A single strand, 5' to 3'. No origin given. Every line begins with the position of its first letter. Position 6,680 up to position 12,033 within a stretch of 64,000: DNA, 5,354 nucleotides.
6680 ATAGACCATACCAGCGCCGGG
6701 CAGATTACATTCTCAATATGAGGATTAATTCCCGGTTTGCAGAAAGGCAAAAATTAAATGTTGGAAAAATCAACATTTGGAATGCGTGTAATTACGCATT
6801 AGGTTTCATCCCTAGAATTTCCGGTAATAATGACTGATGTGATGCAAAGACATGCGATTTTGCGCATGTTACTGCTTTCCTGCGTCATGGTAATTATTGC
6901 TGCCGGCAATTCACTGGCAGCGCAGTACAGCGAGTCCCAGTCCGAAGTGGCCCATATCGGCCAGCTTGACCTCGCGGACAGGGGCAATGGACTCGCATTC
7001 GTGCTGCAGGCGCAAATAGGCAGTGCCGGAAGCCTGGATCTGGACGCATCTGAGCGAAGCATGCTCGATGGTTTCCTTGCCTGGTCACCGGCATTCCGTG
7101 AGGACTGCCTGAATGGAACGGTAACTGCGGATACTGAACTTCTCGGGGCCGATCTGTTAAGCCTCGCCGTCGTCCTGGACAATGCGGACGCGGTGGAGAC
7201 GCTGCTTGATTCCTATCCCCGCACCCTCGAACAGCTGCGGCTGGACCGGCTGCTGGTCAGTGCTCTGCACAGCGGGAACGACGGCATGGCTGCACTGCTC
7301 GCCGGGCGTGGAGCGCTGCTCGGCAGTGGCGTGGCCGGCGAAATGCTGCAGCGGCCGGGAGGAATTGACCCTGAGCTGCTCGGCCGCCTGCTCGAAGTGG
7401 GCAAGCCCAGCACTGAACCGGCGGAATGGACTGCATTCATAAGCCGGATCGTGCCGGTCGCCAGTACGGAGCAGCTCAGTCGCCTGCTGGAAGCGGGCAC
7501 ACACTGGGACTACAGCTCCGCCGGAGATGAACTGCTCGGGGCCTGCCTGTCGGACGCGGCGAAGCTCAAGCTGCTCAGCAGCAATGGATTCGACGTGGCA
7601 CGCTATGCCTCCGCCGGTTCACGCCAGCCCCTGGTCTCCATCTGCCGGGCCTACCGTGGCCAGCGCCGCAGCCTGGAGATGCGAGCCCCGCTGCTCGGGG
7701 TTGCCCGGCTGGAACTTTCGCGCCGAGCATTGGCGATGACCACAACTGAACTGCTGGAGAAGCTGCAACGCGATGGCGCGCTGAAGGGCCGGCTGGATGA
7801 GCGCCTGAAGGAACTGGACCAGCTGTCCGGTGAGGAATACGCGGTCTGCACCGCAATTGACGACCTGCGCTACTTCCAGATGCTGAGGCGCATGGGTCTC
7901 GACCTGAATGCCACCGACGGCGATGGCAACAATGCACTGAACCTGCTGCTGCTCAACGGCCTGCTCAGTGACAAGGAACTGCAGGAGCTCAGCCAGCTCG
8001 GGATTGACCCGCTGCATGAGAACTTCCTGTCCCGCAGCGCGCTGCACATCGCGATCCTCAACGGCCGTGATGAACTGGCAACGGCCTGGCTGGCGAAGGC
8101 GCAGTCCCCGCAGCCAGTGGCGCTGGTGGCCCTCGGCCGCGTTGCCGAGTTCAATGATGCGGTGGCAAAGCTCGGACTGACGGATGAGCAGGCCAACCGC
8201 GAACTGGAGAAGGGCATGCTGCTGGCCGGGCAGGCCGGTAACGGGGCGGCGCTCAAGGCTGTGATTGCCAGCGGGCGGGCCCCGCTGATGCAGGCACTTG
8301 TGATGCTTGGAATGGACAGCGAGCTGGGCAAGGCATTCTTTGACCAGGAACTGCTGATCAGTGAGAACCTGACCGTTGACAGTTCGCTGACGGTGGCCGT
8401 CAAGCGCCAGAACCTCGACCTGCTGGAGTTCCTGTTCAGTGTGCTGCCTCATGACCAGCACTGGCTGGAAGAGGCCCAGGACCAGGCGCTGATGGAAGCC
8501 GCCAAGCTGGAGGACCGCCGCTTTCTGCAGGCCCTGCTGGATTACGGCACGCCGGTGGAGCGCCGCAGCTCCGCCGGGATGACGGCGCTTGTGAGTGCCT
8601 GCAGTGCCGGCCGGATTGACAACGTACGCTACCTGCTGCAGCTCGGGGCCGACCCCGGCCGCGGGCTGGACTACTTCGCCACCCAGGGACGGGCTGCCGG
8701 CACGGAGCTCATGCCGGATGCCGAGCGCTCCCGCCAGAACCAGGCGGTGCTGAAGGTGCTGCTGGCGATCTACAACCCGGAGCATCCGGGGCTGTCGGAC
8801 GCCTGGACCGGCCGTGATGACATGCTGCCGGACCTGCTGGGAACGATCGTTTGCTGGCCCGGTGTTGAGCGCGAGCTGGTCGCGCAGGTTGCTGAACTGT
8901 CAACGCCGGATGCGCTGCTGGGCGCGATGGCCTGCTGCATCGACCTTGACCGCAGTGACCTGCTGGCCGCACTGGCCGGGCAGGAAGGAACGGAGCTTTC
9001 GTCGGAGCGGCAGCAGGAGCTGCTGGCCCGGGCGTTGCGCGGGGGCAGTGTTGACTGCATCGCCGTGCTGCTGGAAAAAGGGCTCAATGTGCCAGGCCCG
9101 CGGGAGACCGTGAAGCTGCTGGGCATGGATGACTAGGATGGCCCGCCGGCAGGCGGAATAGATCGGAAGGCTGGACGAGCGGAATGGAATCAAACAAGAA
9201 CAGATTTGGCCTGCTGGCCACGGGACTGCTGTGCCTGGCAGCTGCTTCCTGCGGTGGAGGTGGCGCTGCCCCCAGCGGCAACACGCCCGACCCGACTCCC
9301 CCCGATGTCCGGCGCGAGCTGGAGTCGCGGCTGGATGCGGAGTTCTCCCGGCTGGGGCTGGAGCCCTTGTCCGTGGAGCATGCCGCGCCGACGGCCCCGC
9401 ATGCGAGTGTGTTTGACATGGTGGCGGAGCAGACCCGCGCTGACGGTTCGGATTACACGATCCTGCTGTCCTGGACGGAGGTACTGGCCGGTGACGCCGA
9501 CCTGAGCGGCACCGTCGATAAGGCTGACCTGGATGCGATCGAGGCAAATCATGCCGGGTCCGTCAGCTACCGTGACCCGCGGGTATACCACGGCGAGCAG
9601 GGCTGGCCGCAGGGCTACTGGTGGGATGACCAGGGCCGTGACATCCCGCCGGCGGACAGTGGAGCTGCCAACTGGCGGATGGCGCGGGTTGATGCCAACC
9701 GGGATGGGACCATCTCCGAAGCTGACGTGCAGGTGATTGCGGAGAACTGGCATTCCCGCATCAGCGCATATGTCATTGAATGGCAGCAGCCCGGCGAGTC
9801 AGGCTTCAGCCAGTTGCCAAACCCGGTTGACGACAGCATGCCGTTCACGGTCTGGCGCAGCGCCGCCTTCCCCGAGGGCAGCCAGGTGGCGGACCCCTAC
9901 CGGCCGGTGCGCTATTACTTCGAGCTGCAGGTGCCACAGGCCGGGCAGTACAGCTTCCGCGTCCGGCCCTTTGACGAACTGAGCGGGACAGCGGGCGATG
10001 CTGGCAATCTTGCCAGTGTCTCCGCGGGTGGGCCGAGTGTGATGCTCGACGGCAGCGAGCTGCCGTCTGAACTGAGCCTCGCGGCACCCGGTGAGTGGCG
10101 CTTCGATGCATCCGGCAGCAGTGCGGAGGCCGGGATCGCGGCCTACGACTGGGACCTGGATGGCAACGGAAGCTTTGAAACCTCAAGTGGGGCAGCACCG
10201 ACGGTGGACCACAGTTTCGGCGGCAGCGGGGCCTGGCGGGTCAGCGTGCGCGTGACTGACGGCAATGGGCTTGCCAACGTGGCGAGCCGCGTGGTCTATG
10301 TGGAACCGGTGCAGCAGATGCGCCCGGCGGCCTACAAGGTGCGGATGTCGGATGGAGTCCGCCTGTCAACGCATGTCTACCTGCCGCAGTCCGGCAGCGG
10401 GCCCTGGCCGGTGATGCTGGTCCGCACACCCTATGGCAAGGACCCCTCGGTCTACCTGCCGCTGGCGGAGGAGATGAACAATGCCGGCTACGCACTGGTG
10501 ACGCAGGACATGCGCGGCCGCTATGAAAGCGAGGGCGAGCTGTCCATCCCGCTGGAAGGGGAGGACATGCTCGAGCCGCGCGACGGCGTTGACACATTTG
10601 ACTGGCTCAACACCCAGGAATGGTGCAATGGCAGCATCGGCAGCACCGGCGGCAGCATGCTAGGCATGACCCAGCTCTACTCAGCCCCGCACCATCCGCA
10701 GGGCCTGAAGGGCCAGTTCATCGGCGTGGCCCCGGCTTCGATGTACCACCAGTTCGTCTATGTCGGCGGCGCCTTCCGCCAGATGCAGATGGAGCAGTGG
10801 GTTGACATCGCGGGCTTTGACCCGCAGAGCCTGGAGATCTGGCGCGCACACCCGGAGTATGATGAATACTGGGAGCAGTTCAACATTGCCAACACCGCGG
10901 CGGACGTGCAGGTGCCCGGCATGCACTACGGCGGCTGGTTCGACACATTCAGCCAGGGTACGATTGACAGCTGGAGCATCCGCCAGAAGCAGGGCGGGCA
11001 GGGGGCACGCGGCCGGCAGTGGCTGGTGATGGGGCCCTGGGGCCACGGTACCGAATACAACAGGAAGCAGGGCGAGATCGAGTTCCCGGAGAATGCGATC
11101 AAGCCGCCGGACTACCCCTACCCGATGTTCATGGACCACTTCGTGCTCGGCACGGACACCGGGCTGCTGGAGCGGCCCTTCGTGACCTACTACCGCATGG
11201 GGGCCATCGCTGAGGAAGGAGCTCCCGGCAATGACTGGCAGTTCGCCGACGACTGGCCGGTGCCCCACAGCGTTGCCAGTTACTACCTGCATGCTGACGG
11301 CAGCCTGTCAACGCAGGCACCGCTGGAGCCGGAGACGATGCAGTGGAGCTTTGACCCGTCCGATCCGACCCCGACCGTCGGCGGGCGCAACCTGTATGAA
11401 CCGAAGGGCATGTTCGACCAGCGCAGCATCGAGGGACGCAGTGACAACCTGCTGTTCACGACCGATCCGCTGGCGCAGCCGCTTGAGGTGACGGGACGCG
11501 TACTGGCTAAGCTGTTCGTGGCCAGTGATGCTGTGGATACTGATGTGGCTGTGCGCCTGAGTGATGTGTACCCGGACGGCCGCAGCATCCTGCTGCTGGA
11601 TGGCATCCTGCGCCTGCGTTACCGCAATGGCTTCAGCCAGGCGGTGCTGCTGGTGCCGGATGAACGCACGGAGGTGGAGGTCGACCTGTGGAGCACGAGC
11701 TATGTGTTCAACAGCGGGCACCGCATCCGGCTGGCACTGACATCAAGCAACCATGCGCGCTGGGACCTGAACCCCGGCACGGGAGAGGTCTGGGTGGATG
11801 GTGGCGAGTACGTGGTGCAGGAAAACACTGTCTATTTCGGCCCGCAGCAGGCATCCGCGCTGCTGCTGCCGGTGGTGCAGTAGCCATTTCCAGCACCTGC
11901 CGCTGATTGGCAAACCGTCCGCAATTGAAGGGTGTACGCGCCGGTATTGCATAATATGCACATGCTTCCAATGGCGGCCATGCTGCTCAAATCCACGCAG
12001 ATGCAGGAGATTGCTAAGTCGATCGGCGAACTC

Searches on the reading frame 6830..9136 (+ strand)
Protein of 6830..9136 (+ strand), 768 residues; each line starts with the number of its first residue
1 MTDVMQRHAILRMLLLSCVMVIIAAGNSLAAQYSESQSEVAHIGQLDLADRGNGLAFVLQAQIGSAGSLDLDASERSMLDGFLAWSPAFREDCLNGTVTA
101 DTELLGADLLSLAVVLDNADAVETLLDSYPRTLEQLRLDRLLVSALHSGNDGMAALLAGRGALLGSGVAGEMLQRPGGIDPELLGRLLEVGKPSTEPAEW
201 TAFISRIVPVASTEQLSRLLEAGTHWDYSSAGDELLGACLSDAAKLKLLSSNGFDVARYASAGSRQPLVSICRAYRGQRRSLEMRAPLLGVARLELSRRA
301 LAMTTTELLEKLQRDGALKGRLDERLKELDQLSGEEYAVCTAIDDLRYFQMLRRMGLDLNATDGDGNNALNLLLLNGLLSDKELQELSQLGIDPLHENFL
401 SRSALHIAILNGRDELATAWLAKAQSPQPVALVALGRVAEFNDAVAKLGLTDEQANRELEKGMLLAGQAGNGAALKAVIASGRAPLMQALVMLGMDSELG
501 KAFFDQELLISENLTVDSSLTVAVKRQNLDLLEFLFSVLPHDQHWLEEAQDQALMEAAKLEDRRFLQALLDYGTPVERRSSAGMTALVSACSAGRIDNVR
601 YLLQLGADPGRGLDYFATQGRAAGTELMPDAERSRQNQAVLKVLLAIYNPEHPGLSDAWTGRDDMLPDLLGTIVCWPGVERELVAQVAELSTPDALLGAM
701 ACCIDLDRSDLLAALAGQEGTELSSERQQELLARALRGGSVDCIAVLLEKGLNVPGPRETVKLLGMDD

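Call 91: search_protein_families(library=pfam, proteins=[window:6830-9136:+], max_evalue=0.00001)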
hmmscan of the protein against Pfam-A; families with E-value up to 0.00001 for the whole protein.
window:6830-9136:+ (768 aa): 5 families
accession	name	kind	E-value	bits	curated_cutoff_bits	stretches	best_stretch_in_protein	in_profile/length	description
PF12796.13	Ank_2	-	8.1e-18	65.2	27.3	1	520-610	1-87/90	Ankyrin repeats (3 copies)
PF13637.12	Ank_4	-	1.9e-12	47.5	22.7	0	556-603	3-50/50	Ankyrin repeats (many copies)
PF13606.12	Ank_3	-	2.1e-10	40.2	22.3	0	583-609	2-28/30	Ankyrin repeat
PF13857.12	Ank_5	-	3.5e-10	40.5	27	0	571-609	3-42/56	Ankyrin repeats (many copies)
PF00023.36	Ank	-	7.9e-09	35.8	21.1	0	583-609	2-28/33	Ankyrin repeat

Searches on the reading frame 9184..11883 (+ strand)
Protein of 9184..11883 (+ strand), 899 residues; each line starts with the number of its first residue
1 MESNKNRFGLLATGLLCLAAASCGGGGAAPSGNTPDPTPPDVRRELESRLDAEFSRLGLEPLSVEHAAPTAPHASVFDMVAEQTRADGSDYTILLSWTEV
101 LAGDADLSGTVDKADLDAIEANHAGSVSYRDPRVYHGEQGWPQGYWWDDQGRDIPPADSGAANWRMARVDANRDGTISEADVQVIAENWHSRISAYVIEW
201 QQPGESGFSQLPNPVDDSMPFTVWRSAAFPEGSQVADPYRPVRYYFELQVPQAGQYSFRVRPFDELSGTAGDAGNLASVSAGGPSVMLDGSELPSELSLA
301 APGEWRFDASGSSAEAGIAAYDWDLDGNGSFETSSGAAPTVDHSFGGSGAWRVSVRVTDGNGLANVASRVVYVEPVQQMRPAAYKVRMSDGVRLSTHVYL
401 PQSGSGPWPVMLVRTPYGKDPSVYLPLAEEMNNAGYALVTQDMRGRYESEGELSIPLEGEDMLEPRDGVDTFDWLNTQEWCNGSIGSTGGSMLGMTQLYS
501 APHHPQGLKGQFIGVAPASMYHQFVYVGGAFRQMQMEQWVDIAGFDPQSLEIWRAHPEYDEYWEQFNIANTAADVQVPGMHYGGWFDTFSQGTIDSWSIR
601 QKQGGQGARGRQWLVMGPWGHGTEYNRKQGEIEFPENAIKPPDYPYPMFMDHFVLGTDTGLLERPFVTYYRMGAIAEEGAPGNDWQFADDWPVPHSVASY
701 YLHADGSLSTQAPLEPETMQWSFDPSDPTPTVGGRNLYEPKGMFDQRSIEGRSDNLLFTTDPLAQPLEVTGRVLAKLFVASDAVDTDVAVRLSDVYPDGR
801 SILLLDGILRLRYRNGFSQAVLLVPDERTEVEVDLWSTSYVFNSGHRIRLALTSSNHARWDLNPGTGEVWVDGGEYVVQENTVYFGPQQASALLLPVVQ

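Call 91: search_protein_families(library=pfam, proteins=[window:9184-11883:+], max_evalue=0.00001)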
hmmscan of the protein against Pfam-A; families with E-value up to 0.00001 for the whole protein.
window:9184-11883:+ (899 aa): 3 families
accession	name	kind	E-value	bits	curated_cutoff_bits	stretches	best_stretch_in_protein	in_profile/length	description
PF02129.25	Peptidase_S15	-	2.1e-47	162.5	23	2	390-542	1-154/262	X-Pro dipeptidyl-peptidase (S15 family)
PF08530.16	PepX_C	-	4.7e-42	144.8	22.5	1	665-893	7-216/217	X-Pro dipeptidyl-peptidase C-terminal non-catalytic domain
PF18911.6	PKD_4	-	9.9e-09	35.6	27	1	302-368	16-78/85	PKD domain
